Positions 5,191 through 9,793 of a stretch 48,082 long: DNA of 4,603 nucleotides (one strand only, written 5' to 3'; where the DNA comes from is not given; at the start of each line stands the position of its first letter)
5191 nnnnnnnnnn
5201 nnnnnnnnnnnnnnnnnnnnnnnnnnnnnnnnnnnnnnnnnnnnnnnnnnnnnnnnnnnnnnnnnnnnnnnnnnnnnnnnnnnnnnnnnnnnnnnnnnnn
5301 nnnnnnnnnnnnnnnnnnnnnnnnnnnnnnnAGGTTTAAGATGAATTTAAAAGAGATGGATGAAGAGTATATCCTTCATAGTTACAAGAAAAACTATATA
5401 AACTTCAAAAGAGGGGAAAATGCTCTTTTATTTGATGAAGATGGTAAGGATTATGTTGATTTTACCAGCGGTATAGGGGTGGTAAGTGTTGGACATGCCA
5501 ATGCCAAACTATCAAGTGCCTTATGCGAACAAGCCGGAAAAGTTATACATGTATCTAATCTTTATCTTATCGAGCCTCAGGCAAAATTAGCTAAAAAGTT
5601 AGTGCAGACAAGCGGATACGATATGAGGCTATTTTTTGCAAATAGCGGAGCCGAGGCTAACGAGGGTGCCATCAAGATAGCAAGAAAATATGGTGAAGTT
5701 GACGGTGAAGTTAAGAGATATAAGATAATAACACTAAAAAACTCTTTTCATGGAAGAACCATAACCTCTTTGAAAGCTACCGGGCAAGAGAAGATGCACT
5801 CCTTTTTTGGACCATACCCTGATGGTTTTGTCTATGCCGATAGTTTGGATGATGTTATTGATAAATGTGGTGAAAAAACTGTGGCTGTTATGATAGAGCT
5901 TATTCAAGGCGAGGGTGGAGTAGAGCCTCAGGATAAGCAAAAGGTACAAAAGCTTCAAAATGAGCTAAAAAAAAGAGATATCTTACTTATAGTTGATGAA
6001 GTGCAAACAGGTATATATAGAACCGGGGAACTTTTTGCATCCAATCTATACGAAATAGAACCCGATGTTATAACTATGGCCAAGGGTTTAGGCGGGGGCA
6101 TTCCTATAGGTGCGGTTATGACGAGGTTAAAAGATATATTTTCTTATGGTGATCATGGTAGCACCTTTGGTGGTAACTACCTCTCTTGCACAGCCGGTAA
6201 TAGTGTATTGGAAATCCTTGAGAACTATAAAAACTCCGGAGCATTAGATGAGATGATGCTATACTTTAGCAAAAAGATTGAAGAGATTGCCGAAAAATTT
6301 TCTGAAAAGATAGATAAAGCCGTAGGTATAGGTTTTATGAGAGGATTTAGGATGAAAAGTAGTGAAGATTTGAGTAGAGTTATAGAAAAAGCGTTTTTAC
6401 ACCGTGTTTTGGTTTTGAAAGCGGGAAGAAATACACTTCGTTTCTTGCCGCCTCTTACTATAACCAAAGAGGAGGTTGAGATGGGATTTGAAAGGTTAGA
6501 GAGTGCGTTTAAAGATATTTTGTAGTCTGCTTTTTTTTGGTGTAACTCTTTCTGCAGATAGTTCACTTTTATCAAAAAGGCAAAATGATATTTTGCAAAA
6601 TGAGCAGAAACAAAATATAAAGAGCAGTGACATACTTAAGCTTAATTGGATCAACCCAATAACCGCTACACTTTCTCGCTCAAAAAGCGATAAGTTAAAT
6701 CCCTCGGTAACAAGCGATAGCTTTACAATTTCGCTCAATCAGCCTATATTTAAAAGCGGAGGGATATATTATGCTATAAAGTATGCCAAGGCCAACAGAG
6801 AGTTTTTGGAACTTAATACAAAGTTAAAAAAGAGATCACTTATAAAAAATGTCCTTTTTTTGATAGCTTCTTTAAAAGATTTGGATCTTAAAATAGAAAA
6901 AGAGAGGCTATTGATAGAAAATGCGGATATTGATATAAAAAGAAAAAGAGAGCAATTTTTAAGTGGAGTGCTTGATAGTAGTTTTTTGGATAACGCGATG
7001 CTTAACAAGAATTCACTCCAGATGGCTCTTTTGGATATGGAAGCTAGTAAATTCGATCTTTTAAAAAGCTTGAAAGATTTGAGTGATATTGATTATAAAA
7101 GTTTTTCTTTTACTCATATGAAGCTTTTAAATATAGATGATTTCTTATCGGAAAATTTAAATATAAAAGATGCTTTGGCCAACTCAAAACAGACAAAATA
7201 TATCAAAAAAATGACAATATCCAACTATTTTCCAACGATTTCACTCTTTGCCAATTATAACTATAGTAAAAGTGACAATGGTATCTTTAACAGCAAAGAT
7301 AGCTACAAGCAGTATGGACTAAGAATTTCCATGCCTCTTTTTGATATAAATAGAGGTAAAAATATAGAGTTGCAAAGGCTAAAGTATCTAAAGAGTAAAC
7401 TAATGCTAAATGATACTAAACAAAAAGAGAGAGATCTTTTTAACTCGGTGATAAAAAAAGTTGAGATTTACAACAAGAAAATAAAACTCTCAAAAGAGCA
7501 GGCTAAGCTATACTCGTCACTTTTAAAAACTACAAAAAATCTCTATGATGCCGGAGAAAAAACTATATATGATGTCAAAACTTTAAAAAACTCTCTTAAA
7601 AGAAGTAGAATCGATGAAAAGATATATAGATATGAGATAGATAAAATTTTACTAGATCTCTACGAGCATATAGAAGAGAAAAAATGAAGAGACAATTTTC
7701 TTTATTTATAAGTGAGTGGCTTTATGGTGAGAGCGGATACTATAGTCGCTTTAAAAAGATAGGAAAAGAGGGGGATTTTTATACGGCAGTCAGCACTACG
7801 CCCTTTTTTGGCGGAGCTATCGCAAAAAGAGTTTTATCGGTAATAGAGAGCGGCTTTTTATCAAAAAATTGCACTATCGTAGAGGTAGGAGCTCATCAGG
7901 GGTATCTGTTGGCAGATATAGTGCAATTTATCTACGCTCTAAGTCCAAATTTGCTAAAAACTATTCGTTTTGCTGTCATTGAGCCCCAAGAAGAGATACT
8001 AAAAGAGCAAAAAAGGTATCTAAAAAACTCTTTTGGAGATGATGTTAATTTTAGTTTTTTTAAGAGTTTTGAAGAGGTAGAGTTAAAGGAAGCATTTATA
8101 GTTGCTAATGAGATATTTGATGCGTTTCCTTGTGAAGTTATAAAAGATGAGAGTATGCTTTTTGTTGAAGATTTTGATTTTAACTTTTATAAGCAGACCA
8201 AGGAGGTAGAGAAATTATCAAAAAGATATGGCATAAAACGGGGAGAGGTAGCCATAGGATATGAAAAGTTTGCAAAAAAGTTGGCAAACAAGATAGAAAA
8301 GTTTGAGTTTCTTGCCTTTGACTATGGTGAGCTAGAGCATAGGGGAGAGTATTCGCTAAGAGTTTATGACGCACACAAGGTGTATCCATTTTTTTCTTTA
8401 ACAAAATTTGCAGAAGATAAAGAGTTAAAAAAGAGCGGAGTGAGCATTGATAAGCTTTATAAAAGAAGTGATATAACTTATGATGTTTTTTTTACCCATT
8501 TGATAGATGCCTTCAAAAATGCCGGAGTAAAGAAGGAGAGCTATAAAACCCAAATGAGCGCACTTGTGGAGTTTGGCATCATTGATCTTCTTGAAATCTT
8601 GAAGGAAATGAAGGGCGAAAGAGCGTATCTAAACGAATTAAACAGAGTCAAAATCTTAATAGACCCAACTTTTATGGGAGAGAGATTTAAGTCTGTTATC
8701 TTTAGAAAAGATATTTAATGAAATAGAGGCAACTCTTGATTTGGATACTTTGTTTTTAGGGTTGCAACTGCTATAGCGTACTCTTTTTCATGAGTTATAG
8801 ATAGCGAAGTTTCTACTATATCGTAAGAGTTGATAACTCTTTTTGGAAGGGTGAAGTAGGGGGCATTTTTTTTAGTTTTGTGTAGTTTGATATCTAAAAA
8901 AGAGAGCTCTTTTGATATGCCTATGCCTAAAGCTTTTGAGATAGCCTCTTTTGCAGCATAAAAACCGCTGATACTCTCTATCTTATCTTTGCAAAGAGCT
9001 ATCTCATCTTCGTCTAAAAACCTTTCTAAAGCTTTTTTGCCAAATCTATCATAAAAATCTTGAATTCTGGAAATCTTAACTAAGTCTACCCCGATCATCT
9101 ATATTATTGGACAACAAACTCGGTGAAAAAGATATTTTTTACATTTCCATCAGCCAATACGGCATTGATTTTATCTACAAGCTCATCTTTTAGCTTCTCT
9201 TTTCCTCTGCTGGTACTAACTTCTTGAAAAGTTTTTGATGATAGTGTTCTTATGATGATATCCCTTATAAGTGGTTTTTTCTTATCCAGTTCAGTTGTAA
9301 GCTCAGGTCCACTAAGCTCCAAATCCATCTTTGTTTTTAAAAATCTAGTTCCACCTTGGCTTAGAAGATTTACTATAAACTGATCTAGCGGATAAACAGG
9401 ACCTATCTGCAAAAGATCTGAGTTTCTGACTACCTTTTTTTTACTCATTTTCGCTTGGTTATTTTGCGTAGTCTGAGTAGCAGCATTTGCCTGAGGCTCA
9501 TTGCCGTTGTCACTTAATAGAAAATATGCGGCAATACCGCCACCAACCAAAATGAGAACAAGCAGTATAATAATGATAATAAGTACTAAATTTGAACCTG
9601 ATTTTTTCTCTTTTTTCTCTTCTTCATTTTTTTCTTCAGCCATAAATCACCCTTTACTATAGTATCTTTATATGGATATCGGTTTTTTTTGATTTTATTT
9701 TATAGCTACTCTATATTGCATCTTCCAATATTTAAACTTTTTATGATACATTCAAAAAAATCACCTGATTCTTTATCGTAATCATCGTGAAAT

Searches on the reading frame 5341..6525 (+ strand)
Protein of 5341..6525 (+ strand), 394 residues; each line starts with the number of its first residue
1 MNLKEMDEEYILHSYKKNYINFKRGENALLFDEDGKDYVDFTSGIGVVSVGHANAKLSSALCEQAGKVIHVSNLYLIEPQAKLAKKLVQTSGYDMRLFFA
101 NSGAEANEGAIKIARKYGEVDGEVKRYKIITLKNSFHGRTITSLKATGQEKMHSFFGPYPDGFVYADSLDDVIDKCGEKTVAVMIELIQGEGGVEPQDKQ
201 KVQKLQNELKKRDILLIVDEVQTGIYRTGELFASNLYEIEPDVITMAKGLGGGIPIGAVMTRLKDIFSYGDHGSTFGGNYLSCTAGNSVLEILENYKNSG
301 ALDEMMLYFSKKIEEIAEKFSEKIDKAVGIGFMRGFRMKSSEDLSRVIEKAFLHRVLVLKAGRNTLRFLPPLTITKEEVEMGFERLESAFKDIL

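Call 48: search_protein_families(library=pfam, proteins=[window:5341-6525:+], max_evalue=0.00001)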
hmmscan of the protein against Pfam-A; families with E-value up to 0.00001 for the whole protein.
window:5341-6525:+ (394 aa): 1 family
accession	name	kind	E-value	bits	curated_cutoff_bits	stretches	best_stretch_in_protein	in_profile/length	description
PF00202.27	Aminotran_3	-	3.2e-97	326.2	30.5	1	14-389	5-402/403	Aminotransferase class-III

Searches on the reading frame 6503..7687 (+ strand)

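Call 48: search_protein_families(library=pfam, proteins=[window:6503-7687:+], max_evalue=0.00001)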
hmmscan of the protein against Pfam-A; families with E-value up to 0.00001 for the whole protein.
window:6503-7687:+ (394 aa): 1 family
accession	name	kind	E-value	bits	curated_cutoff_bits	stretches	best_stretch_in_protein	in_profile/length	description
PF02321.23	OEP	-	1.5e-30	106.8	22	2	213-387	7-183/187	Outer membrane efflux protein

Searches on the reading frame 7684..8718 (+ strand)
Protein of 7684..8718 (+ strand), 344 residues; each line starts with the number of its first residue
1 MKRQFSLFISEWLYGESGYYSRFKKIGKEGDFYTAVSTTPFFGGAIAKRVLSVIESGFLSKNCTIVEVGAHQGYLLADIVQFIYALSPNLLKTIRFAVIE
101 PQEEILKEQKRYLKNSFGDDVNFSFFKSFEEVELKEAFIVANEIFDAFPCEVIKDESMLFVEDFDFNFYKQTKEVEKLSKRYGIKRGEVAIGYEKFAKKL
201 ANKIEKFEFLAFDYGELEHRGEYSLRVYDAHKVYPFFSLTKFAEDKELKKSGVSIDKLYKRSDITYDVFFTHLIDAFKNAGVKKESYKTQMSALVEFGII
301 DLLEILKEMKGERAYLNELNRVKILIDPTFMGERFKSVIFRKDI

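Call 48: search_protein_families(library=pfam, proteins=[window:7684-8718:+], max_evalue=0.00001)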
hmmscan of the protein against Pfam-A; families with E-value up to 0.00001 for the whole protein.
window:7684-8718:+ (344 aa): 1 family
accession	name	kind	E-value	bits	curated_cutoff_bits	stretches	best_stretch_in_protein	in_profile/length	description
PF02636.23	Methyltransf_28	-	4.2e-21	76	23.3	1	60-283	17-244/249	Putative S-adenosyl-L-methionine-dependent methyltransferase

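Call 75: search_protein_families(library=padloc, proteins=[window:7684-8718:+], max_evalue=0.01)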
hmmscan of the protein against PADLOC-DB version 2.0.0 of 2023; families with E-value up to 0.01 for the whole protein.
window:7684-8718:+ (344 aa): 0 families

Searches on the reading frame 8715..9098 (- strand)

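Call 48: search_protein_families(library=pfam, proteins=[window:8715-9098:-], max_evalue=0.00001)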
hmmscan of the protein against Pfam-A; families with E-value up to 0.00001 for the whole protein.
window:8715-9098:- (127 aa): 1 family
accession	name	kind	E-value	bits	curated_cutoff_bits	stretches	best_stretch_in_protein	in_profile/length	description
PF01648.25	ACPS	-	4.1e-14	53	25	1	2-112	2-111/111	4'-phosphopantetheinyl transferase superfamily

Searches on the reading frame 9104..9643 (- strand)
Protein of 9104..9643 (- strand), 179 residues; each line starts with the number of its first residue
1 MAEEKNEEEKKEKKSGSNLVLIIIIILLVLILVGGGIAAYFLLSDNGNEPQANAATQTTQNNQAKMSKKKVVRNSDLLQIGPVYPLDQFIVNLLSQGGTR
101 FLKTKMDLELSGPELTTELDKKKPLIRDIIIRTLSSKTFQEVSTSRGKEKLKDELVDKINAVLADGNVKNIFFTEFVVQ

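Call 48: search_protein_families(library=pfam, proteins=[window:9104-9643:-], max_evalue=0.00001)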
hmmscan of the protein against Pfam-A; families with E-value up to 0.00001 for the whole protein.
window:9104-9643:- (179 aa): 1 family
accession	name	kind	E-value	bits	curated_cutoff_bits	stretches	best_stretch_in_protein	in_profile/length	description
PF03748.19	FliL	-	1.9e-28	99.5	24.6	1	83-179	1-103/103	Flagellar basal body-associated protein FliL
